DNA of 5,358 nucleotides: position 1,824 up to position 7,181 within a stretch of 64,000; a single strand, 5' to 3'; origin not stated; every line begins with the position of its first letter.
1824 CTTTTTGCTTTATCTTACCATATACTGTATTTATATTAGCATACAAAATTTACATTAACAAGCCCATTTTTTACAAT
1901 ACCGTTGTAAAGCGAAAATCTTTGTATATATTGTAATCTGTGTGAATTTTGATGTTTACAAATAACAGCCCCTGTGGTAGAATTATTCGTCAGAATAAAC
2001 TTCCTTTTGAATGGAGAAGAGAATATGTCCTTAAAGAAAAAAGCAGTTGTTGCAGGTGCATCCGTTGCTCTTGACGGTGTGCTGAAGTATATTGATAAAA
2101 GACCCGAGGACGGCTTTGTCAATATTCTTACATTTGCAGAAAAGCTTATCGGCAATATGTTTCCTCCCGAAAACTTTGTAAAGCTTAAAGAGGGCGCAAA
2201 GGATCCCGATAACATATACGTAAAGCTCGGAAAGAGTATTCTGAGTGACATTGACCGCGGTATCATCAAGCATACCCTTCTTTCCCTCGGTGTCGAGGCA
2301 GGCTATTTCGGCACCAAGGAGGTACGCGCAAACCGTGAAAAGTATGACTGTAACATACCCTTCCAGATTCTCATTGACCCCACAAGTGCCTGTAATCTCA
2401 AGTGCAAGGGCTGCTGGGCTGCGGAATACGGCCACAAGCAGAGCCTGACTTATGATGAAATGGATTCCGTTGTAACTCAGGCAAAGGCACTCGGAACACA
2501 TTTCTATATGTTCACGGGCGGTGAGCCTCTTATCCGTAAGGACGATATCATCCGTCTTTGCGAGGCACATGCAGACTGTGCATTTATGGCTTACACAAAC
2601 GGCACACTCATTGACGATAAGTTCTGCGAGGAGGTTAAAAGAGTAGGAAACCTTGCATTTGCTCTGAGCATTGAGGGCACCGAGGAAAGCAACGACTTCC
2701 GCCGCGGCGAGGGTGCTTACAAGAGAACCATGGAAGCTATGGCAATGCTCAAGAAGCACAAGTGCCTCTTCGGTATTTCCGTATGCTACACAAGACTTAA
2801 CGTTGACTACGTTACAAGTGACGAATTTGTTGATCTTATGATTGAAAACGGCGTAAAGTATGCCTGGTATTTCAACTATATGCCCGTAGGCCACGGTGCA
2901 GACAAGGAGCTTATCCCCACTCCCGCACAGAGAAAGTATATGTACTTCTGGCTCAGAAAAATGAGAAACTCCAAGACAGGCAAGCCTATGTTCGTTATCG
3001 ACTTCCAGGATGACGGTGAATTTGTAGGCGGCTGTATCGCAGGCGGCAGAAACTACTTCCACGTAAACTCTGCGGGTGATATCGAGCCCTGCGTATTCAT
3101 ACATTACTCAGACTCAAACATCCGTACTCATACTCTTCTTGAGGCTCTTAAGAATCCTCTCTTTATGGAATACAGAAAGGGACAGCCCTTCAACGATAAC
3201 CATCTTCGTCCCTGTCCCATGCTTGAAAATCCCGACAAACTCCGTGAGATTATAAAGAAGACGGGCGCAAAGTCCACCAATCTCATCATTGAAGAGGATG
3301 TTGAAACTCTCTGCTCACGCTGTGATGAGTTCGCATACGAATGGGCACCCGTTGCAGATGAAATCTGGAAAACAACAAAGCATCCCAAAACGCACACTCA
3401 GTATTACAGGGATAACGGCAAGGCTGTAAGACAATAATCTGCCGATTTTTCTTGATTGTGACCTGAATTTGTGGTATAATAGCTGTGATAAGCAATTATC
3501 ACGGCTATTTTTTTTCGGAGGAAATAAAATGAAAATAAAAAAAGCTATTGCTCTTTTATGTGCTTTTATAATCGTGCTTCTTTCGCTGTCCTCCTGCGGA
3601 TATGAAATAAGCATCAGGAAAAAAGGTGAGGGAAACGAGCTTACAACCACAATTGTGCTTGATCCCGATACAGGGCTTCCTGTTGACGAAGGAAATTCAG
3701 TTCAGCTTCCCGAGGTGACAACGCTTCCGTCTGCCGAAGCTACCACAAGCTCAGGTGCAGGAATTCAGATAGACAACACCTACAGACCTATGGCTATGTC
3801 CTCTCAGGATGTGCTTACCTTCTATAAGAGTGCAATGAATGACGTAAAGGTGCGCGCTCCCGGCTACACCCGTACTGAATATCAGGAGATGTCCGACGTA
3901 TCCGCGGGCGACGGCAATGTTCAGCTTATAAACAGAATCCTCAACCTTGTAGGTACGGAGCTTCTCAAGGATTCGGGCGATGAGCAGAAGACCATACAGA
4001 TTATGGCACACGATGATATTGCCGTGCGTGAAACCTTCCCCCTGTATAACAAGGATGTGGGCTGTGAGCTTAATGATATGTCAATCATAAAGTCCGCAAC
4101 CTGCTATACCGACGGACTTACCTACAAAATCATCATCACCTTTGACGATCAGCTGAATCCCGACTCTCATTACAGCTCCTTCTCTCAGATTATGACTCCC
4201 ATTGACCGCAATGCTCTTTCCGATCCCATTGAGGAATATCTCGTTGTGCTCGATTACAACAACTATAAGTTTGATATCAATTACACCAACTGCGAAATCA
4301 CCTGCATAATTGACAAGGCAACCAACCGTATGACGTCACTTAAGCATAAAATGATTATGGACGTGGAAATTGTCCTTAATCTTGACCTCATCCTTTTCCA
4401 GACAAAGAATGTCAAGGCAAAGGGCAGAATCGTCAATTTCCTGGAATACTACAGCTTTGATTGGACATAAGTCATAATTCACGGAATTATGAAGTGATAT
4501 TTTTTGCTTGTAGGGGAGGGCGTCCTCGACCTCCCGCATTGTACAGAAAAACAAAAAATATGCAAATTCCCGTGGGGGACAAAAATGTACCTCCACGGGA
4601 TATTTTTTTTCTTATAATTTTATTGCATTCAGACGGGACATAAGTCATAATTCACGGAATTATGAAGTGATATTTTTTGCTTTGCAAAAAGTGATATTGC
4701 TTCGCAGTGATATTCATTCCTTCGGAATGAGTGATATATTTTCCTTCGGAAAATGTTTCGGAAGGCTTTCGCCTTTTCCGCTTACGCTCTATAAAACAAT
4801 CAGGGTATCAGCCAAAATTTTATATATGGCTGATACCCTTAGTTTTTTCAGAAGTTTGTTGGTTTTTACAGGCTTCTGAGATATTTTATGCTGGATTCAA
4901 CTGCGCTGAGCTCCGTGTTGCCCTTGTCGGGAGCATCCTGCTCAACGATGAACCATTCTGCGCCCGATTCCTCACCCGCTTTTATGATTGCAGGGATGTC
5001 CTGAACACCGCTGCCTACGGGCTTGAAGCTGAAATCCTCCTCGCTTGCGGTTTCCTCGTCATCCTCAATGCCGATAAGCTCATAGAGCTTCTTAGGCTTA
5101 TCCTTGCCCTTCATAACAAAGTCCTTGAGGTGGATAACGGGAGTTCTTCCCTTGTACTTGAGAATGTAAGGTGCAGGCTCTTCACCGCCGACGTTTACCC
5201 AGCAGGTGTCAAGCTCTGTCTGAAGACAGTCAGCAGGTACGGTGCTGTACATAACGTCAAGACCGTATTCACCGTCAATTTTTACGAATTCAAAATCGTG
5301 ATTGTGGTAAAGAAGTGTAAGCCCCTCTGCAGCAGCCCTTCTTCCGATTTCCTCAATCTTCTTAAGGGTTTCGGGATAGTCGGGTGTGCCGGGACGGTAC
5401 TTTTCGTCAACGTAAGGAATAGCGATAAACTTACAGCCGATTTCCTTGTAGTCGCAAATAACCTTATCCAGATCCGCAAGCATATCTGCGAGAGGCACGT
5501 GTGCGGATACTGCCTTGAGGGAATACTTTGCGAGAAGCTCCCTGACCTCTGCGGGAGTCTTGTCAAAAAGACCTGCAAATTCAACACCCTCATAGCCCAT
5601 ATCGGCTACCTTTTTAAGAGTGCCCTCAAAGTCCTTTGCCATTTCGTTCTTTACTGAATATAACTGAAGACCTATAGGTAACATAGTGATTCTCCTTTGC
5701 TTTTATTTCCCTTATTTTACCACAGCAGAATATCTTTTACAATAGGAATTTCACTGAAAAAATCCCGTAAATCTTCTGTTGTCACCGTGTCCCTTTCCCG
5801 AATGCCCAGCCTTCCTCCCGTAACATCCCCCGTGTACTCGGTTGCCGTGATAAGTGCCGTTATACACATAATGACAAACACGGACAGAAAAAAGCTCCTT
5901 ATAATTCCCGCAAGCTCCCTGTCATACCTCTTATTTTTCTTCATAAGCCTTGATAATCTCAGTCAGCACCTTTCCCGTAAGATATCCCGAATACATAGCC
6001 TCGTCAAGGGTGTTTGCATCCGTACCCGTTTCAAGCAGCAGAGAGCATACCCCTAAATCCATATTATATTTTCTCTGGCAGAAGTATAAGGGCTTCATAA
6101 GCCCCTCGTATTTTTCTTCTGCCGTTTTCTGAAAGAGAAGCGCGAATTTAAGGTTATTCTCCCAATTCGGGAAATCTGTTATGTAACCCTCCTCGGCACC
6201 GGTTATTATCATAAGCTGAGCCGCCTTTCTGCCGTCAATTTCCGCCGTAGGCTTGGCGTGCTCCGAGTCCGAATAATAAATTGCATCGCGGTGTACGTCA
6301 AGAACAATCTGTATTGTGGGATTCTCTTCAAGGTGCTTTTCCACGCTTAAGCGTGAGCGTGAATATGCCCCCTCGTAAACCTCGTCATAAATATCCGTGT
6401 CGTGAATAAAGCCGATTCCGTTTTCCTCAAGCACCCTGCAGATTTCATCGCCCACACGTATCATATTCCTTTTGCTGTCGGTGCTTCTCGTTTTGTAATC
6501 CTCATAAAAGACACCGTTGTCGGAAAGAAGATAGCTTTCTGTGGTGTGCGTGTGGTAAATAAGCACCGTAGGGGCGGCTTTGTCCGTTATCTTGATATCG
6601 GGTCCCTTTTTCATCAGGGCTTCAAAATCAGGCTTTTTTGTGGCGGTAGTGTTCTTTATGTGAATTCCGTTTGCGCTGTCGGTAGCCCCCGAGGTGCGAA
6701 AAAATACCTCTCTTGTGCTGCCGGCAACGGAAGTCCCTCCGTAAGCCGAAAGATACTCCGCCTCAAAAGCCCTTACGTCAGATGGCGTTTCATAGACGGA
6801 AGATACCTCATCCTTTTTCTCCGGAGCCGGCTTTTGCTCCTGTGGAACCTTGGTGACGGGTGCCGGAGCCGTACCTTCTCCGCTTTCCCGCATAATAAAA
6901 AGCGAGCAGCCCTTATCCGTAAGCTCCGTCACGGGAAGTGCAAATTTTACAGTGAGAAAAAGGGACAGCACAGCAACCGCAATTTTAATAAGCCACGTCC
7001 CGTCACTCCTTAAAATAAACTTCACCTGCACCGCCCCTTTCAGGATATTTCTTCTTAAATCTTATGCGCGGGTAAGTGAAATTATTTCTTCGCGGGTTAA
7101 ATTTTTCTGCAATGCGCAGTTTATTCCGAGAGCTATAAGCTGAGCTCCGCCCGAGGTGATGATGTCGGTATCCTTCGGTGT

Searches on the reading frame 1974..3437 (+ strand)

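Call 20: search_protein_families(library=pfam, proteins=[window:1974-3437:+], max_evalue=0.00001)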
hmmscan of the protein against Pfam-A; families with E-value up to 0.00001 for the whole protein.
window:1974-3437:+ (487 aa): 1 family
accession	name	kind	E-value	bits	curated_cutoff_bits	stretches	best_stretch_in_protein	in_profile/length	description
PF04055.27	Radical_SAM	-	8.2e-20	72.1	29.5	1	136-288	3-162/166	Radical SAM superfamily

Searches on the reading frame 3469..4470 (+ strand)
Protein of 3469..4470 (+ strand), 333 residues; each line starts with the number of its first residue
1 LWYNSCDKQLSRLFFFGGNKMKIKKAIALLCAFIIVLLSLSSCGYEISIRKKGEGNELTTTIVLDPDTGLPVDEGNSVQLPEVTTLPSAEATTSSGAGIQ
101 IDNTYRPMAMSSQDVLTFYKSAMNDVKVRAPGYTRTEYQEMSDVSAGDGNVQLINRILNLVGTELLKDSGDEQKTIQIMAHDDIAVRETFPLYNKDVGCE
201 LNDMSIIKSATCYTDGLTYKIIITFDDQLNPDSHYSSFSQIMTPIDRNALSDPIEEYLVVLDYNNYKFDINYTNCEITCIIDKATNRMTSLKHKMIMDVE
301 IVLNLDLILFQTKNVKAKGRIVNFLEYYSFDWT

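Call 20: search_protein_families(library=pfam, proteins=[window:3469-4470:+], max_evalue=0.00001)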
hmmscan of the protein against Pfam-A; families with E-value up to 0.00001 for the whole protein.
window:3469-4470:+ (333 aa): 0 families

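Call 48: search_protein_families(library=pfam, proteins=[window:3469-4470:+], max_evalue=0.01)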
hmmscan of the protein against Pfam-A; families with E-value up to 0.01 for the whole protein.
window:3469-4470:+ (333 aa): 0 families

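Call 49: search_protein_families(library=ncbifam, proteins=[window:3469-4470:+], max_evalue=0.01)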
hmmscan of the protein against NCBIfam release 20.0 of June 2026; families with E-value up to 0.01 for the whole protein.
window:3469-4470:+ (333 aa): 0 families

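Call 61: find_homologous_proteins(query=window:3469-4470:+, max_evalue=1e-30)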
Query window:3469-4470:+ (333 aa): 84 proteins with E <= 1e-30 among 1380 candidates.
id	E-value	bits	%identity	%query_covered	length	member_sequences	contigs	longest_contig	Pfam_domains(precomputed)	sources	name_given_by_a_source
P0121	1.5e-201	686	99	94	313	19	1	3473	-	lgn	-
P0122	4.9e-182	622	89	94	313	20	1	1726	-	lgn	-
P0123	8.8e-180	615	87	94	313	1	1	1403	-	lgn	-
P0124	3.3e-179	613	88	94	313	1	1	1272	-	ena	-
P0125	1.7e-178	611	87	94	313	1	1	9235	-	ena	-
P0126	1.9e-176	604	87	94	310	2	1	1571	-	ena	-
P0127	5.9e-173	592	83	94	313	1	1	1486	-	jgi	-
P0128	3.9e-171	586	84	94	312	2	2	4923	-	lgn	-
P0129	4.1e-169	580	84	94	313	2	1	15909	-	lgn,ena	-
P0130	7.8e-169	579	83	93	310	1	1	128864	-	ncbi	-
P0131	1.2e-158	545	80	93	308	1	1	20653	-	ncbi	-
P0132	1.1e-157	542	80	93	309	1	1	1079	-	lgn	-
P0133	2.0e-156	538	78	94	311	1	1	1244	-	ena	-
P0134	6.8e-156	536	77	94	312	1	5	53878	-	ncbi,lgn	-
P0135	1.6e-155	535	80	93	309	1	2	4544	-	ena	-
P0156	4.5e-144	498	70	94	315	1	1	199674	-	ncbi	-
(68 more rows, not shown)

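Call 62: find_encoding_contigs(protein=P0121, flank=2500, max_places=2)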
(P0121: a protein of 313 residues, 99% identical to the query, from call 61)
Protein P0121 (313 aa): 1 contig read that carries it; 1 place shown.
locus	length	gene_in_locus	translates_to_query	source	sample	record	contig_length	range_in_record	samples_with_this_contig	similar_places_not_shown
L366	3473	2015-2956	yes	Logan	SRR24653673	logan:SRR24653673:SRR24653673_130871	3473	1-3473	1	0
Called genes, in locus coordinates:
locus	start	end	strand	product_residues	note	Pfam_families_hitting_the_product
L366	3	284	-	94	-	?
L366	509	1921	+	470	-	PF04055:Radical_SAM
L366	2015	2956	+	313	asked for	-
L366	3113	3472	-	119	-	?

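Call 63: find_encoding_contigs(protein=P0125, flank=2500, max_places=2)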
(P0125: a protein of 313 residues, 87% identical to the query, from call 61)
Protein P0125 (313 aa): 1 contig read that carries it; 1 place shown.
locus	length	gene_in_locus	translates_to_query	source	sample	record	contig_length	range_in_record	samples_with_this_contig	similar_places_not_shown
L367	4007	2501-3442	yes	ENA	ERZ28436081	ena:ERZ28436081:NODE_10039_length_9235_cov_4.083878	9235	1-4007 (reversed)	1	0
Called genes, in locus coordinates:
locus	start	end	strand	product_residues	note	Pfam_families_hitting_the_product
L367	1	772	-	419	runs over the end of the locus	PF03009:GDPD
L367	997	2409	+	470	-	PF04055:Radical_SAM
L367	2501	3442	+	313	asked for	-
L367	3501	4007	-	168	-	?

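Call 64: find_encoding_contigs(protein=P0130, flank=2500, max_places=2)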
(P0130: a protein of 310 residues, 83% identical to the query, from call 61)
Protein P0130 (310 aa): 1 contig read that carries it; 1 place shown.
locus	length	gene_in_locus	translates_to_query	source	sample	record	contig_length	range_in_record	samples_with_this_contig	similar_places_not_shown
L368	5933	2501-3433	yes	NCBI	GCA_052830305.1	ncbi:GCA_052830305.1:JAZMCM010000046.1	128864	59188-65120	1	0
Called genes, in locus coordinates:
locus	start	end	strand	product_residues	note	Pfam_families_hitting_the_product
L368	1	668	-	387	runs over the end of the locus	PF03009:GDPD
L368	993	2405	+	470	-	PF04055:Radical_SAM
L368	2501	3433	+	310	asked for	-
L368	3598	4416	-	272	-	PF01261:AP_endonuc_2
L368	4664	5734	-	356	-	PF07454:SpoIIP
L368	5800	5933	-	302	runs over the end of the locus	PF03418:Peptidase_A25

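Call 65: find_encoding_contigs(protein=P0156, flank=2500, max_places=2)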
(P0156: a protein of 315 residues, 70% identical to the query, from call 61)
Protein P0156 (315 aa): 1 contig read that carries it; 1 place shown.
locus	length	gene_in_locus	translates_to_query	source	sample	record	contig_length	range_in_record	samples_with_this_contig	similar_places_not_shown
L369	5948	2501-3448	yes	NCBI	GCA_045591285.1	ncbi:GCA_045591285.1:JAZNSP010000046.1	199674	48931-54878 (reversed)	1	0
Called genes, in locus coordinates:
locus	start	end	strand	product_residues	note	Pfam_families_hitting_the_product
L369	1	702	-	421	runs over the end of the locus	PF03009:GDPD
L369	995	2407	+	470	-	PF04055:Radical_SAM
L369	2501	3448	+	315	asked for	-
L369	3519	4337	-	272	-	PF01261:AP_endonuc_2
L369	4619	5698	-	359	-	PF07454:SpoIIP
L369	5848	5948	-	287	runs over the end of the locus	PF03418:Peptidase_A25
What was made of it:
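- Tried and rejected: They are syntenic in relatives that lack copy 1 (calls 64, 65), and the two copies vary independently between strains.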

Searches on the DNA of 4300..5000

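Call 8: search_rna_families(source=window, start=4300, end=5000, threshold=evalue, max_evalue=1, show_alignments=3)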
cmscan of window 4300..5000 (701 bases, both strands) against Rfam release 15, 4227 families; matches with E-value up to 1: 2.
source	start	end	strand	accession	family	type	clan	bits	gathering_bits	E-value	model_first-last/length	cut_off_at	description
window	4705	4768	+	RF01706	Gut-1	Gene; sRNA;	-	33.5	50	0.00011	1-77/77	no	Gut-1 RNA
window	4467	4605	+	RF04178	BTnc005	Gene; sRNA;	-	18.3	174.8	0.099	1-205/205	no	Bacteroides sRNA BTnc005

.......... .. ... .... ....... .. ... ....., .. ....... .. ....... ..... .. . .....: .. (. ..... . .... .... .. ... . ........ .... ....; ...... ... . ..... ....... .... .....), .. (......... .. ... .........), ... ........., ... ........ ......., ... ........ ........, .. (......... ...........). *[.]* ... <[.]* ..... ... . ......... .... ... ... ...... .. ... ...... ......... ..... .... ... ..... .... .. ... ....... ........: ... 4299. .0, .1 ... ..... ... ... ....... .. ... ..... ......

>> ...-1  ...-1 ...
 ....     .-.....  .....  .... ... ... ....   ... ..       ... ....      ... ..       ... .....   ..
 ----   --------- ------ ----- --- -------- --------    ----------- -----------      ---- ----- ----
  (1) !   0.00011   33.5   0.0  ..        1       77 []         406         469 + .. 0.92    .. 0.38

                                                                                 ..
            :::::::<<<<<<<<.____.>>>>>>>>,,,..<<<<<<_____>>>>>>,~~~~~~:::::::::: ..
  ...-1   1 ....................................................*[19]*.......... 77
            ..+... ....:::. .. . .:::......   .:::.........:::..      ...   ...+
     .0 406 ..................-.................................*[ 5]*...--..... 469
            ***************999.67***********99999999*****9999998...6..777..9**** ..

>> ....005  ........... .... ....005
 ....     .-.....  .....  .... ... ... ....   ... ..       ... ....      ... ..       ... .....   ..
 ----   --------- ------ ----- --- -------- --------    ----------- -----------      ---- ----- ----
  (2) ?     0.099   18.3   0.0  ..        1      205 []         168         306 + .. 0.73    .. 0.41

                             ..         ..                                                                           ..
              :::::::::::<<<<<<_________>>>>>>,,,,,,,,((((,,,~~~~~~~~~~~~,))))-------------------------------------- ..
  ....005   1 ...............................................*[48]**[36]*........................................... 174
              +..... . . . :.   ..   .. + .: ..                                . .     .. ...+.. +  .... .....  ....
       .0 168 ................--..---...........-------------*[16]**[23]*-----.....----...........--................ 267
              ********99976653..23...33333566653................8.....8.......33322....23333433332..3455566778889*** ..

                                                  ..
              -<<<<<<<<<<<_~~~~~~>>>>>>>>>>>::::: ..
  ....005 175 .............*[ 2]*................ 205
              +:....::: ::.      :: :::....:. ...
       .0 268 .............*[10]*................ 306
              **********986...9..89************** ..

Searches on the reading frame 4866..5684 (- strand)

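Call 20: search_protein_families(library=pfam, proteins=[window:4866-5684:-], max_evalue=0.00001)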
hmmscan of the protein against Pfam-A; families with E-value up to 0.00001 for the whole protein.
window:4866-5684:- (272 aa): 1 family
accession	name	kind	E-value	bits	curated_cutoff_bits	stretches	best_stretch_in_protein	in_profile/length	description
PF01261.30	AP_endonuc_2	-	3.8e-17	63.3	31.1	1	23-271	1-248/249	Xylose isomerase-like TIM barrel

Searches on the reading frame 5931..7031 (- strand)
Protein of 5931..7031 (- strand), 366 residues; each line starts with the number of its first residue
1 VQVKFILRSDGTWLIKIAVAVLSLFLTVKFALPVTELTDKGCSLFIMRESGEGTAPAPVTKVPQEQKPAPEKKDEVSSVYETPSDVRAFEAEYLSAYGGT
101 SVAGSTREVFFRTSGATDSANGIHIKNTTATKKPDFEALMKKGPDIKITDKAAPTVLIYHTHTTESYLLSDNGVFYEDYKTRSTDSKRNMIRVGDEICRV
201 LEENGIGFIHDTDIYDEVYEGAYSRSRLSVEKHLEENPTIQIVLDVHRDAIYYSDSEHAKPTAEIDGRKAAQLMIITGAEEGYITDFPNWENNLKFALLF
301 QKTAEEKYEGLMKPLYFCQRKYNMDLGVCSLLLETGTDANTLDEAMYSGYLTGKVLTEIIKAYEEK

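Call 20: search_protein_families(library=pfam, proteins=[window:5931-7031:-], max_evalue=0.00001)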
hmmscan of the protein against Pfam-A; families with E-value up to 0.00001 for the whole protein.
window:5931-7031:- (366 aa): 1 family
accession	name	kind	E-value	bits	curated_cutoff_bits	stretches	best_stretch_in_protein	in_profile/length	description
PF07454.18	SpoIIP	-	3.1e-61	207.7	24.4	1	130-355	74-267/269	Stage II sporulation protein P (SpoIIP)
